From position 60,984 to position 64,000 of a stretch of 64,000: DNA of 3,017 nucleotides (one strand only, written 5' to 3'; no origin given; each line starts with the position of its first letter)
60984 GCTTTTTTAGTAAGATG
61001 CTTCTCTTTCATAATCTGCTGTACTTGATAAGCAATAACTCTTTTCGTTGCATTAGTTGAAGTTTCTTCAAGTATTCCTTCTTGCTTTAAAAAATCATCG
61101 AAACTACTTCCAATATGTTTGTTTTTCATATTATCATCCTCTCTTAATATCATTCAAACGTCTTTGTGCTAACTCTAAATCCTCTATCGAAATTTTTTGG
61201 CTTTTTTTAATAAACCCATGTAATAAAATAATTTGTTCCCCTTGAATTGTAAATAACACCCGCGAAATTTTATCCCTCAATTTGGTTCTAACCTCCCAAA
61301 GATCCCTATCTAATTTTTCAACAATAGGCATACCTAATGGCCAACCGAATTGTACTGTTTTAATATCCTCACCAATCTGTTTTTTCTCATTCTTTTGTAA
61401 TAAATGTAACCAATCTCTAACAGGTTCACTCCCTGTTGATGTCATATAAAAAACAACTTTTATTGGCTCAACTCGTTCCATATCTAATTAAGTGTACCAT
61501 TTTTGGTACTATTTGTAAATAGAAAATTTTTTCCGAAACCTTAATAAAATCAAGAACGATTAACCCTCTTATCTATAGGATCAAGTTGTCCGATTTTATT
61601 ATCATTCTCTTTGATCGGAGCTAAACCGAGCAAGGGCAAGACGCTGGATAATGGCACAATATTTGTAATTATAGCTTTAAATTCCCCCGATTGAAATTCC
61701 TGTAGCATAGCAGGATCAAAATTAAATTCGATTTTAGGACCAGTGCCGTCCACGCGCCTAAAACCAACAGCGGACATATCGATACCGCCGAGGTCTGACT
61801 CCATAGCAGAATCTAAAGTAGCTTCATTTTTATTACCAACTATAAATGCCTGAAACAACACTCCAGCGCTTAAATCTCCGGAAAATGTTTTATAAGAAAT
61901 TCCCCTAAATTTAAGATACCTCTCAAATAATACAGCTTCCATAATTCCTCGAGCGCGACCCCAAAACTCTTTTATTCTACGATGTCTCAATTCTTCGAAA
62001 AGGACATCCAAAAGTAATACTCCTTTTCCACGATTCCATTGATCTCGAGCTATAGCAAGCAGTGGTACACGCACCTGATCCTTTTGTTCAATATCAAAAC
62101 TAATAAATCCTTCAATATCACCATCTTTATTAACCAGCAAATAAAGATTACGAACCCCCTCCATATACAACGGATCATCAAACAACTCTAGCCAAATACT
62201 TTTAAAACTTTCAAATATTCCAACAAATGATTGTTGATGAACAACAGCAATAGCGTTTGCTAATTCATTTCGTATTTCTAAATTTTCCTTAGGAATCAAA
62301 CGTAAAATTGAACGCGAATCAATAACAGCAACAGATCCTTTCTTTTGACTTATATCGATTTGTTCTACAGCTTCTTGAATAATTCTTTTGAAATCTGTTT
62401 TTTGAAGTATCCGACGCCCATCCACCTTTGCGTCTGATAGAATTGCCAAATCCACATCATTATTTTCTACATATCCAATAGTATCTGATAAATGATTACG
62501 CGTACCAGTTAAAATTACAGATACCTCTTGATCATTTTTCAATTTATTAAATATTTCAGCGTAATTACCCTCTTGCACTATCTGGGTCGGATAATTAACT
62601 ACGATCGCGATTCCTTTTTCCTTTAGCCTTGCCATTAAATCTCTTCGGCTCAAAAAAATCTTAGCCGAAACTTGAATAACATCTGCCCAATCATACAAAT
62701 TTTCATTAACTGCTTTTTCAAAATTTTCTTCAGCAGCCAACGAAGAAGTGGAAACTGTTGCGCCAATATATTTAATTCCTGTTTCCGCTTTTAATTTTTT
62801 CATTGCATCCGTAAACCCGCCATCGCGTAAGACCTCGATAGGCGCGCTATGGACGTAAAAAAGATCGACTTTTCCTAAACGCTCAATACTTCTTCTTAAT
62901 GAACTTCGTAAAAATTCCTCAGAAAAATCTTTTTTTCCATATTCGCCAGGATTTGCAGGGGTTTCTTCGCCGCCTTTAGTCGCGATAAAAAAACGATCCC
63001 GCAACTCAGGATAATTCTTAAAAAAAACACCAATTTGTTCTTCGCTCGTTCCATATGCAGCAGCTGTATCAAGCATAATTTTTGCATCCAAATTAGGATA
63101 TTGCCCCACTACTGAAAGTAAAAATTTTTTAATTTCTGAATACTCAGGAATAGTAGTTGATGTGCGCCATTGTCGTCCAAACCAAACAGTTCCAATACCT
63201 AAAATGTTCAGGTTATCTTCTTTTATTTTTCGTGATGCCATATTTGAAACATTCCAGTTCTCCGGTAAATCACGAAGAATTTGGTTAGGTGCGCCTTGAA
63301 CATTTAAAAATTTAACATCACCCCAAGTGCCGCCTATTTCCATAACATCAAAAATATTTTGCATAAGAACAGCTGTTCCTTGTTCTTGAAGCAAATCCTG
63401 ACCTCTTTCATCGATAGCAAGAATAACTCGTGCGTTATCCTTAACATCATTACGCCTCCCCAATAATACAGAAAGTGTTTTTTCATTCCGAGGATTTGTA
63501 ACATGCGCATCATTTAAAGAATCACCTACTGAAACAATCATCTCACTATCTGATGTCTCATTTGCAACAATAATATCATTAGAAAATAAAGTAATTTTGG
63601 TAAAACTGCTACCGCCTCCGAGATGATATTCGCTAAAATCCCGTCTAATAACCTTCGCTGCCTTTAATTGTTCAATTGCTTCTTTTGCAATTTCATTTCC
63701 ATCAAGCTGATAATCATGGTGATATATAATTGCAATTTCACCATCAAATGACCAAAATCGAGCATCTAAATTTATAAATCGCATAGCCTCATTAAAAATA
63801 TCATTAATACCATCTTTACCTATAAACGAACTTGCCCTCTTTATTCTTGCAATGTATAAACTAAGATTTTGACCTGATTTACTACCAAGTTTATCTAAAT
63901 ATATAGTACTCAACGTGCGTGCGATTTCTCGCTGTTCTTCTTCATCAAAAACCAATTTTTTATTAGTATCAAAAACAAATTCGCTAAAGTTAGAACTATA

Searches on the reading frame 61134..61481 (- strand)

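Call 10: search_protein_families(library=pfam, proteins=[window:61134-61481:-], max_evalue=0.001)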
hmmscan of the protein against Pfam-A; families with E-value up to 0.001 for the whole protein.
window:61134-61481:- (115 aa): 1 family
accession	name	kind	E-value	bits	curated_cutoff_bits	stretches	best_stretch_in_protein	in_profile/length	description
PF05973.20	Gp49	-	7.2e-20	71.3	23.9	1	23-109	1-89/90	Phage derived protein Gp49-like (DUF891)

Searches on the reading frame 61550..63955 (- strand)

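Call 8: search_protein_families(library=pfam, proteins=[window:61550-63955:-], max_evalue=0.001)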
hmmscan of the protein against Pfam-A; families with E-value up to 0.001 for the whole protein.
window:61550-63955:- (801 aa): 1 family
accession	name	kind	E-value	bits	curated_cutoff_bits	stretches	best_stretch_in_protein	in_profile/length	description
PF00248.27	Aldo_ket_red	-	1.7e-17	63.9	24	1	252-455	2-190/291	Aldo/keto reductase family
